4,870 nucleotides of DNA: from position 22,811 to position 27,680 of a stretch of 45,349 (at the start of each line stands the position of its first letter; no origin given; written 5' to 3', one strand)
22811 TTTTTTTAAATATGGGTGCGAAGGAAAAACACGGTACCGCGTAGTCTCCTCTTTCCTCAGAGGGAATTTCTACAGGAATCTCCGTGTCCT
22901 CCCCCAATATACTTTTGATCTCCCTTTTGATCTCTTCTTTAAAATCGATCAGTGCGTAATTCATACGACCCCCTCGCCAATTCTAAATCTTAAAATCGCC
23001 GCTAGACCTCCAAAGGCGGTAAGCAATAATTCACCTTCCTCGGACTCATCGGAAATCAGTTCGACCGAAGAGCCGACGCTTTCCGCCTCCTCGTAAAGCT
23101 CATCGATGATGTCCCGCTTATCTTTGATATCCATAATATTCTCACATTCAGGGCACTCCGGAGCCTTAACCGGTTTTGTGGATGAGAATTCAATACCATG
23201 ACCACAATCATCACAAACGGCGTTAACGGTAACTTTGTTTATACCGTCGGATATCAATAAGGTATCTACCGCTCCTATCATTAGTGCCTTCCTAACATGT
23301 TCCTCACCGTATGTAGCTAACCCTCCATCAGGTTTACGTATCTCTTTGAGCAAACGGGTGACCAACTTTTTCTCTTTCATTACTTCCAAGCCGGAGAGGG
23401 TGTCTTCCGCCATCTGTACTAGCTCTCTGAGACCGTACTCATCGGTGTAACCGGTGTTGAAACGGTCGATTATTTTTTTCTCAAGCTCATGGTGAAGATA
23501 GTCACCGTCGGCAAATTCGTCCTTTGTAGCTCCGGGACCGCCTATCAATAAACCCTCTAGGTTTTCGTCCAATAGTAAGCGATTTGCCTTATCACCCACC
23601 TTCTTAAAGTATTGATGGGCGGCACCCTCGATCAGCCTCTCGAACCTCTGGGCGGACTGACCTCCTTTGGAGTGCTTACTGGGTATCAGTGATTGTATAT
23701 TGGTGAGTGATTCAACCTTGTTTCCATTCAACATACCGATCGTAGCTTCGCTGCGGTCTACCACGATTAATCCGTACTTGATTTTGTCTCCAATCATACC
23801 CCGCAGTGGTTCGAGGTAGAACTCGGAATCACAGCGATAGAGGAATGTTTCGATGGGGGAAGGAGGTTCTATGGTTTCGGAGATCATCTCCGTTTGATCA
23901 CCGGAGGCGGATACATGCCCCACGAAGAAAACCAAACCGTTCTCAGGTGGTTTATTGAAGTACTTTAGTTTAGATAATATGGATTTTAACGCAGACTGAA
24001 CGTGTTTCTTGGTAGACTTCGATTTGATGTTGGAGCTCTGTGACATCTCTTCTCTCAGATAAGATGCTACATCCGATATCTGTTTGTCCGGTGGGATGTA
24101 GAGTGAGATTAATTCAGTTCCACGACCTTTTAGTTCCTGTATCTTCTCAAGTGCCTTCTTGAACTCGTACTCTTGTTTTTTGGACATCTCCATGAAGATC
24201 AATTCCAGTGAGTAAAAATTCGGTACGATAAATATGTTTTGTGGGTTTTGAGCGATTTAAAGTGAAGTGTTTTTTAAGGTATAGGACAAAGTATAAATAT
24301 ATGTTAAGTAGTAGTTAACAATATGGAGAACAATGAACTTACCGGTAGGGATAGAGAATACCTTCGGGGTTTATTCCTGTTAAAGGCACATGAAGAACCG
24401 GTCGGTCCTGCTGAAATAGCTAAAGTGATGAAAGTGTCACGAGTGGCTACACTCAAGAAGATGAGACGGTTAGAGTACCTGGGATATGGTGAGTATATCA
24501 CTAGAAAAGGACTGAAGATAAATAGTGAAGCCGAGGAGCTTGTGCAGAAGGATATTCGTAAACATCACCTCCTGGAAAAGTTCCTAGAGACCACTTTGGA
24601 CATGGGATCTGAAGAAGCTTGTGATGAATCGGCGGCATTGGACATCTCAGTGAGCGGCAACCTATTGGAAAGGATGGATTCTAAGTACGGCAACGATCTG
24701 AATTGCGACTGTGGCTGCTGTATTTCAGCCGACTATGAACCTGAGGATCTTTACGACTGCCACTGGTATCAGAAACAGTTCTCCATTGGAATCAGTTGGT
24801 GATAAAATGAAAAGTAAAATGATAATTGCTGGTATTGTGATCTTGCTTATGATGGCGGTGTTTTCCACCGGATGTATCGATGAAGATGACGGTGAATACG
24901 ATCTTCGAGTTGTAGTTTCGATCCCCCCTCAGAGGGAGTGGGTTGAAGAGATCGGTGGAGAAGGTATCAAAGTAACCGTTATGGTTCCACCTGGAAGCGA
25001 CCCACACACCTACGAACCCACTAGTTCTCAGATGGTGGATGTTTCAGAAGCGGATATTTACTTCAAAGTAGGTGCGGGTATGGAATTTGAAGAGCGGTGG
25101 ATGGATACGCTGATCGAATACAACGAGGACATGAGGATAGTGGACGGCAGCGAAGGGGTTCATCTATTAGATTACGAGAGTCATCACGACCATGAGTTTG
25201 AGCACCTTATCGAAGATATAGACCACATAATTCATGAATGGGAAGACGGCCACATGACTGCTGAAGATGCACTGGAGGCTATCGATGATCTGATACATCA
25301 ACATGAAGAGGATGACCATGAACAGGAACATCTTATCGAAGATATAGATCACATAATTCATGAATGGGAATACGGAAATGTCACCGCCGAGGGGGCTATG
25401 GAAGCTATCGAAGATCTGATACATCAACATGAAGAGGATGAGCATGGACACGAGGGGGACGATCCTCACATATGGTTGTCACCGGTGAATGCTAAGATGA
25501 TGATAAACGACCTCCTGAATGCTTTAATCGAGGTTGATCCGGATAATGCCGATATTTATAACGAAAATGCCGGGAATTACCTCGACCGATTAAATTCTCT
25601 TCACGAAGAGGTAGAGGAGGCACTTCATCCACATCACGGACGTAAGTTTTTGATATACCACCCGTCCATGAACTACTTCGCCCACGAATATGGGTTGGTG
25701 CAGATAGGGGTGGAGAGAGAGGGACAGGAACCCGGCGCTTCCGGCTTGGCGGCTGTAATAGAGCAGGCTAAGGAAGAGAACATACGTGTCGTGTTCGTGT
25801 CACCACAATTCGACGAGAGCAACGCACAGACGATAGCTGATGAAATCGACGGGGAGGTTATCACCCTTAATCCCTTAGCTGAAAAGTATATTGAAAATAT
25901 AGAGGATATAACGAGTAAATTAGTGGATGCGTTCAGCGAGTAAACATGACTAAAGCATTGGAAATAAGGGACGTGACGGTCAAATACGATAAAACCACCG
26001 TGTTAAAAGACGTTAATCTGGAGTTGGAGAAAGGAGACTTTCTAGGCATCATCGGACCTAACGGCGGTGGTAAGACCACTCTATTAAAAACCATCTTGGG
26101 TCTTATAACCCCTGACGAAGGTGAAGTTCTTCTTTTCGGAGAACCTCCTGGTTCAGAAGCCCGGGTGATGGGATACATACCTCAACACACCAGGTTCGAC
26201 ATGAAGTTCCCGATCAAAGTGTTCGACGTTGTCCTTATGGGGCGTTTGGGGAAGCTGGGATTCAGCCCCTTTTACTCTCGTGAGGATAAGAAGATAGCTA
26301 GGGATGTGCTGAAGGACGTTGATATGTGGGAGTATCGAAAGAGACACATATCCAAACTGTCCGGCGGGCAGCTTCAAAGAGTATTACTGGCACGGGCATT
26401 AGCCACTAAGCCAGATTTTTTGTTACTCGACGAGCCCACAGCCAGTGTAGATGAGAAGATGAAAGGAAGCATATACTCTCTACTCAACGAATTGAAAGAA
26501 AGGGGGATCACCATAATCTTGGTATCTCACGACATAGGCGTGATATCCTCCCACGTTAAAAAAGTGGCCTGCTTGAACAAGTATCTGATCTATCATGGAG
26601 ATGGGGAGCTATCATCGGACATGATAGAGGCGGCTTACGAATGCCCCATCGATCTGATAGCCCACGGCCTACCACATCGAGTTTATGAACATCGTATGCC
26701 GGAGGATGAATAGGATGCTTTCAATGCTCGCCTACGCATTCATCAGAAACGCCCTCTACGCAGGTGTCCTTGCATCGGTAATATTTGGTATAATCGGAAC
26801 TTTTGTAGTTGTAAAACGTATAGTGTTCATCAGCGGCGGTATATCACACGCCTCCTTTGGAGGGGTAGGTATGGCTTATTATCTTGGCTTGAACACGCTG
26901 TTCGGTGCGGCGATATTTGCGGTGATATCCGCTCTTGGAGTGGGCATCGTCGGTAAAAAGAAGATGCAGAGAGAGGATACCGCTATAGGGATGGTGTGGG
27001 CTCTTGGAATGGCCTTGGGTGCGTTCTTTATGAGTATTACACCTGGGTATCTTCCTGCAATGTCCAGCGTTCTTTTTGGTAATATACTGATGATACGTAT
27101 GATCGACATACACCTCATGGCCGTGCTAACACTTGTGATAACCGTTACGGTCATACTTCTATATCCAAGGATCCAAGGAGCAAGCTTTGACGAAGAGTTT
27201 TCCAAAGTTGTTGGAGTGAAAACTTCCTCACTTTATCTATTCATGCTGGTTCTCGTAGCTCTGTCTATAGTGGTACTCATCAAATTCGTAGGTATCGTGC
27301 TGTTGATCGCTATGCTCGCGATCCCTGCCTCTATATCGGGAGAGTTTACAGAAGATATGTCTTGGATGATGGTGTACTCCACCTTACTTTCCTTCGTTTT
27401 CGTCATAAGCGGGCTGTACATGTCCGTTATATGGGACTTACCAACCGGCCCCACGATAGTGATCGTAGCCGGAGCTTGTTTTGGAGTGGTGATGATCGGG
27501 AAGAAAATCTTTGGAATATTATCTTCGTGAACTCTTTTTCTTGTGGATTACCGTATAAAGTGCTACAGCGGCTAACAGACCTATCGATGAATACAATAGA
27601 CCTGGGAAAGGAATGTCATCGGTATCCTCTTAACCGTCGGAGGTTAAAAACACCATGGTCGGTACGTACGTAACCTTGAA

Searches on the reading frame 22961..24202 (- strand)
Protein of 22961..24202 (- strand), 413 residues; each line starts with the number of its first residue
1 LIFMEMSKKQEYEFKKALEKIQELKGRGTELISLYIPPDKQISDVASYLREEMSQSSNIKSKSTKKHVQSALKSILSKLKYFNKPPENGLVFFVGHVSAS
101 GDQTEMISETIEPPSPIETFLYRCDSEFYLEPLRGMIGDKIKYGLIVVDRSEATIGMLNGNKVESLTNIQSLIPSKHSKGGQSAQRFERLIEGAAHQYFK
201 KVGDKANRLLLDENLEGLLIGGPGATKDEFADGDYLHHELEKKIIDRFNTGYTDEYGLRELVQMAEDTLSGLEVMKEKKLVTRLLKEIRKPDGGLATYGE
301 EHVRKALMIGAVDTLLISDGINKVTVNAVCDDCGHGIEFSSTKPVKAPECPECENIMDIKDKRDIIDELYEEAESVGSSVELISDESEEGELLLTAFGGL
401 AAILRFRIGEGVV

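Call 39: search_protein_families(library=pfam, proteins=[window:22961-24202:-], max_evalue=0.001)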
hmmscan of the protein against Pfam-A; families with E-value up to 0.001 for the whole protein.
window:22961-24202:- (413 aa): 6 families
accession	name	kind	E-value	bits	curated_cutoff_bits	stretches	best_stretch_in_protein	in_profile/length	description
PF03464.20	eRF1_2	-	3.8e-42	144.2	27.1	1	142-270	1-132/133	eRF1 domain 2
PF03465.20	eRF1_3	-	3.8e-29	101.7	25.8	1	274-408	1-106/106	eRF1 domain 3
PF03463.20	eRF1_1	-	9.6e-25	87.4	23.8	1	15-136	1-122/123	eRF1 domain 1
PF18859.6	acVLRF1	-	5.3e-12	46.5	27.1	1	146-238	5-97/130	Actinobacteria/chloroflexi VLRF1 release factor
PF18854.6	baeRF_family10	-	1.7e-11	45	27.1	1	129-252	2-127/143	Bacterial archaeo-eukaryotic release factor family 10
PF07295.17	DUF1451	-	0.00088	19.9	26.1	0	327-355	113-139/146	Zinc-ribbon containing domain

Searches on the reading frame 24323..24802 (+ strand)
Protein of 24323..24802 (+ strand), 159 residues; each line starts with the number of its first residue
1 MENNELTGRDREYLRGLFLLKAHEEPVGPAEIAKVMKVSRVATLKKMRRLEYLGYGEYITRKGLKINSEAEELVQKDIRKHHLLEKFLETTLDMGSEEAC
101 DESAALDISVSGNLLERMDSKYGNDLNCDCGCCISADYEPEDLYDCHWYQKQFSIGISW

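Call 39: search_protein_families(library=pfam, proteins=[window:24323-24802:+], max_evalue=0.001)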
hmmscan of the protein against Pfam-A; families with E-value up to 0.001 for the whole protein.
window:24323-24802:+ (159 aa): 2 families
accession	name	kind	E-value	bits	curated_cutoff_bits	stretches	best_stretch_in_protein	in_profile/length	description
PF02742.21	Fe_dep_repr_C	-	2.6e-09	37.4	27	1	71-133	5-67/70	Iron dependent repressor, metal binding and dimerisation domain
PF01325.25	Fe_dep_repress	-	8.4e-06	26.3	26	1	6-64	2-60/60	Iron dependent repressor, N-terminal DNA binding domain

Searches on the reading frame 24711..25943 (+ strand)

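Call 40: search_protein_families(library=pfam, proteins=[window:24711-25943:+], max_evalue=0.001)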
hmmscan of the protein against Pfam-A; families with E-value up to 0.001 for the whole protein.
window:24711-25943:+ (410 aa): 1 family
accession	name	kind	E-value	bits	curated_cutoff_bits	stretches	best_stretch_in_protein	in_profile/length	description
PF01297.22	ZnuA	-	6.9e-70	236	29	1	67-407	1-263/263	Zinc-uptake complex component A periplasmic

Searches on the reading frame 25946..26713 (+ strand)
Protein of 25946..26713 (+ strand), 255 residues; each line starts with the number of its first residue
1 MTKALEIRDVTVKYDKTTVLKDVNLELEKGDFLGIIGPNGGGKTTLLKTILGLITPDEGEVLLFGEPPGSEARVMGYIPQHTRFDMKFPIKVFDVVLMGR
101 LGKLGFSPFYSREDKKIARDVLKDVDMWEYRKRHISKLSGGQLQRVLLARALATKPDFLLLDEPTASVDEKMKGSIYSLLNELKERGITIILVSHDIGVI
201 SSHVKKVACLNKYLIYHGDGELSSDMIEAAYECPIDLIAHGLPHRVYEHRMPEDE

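Call 40: search_protein_families(library=pfam, proteins=[window:25946-26713:+], max_evalue=0.001)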
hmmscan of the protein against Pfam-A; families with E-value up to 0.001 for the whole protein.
window:25946-26713:+ (255 aa): 4 families
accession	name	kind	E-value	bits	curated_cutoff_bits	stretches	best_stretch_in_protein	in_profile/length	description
PF00005.33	ABC_tran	-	6.8e-32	111.4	25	1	20-166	1-137/137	ABC transporter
PF13304.12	AAA_21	-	7.5e-13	49.6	27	2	136-200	236-303/304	AAA domain, putative AbiEii toxin, Type IV TA system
PF02463.25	SMC_N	-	1.7e-06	28.1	40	1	21-202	16-204/220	RecF/RecN/SMC N terminal domain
PF13401.12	AAA_22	-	0.00067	20.4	27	0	32-193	7-121/130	AAA domain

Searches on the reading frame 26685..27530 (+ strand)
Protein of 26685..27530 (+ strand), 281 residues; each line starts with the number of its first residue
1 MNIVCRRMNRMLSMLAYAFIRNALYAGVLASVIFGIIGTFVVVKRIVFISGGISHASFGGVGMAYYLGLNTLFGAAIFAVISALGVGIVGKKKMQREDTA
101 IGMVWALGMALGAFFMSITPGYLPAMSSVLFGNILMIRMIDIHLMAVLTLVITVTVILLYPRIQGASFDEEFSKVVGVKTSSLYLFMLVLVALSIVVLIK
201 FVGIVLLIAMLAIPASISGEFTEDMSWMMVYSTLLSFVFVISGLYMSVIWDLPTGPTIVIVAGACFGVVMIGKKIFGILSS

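Call 40: search_protein_families(library=pfam, proteins=[window:26685-27530:+], max_evalue=0.001)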
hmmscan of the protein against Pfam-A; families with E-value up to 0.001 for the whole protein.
window:26685-27530:+ (281 aa): 2 families
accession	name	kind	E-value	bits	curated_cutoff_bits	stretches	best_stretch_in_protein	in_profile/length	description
PF00950.22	ABC-3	-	7.9e-64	216.1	20.1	1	17-271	2-256/258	ABC 3 transport family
PF01032.23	FecCD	-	1.5e-06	27.9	26.5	1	54-266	81-305/311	FecCD transport family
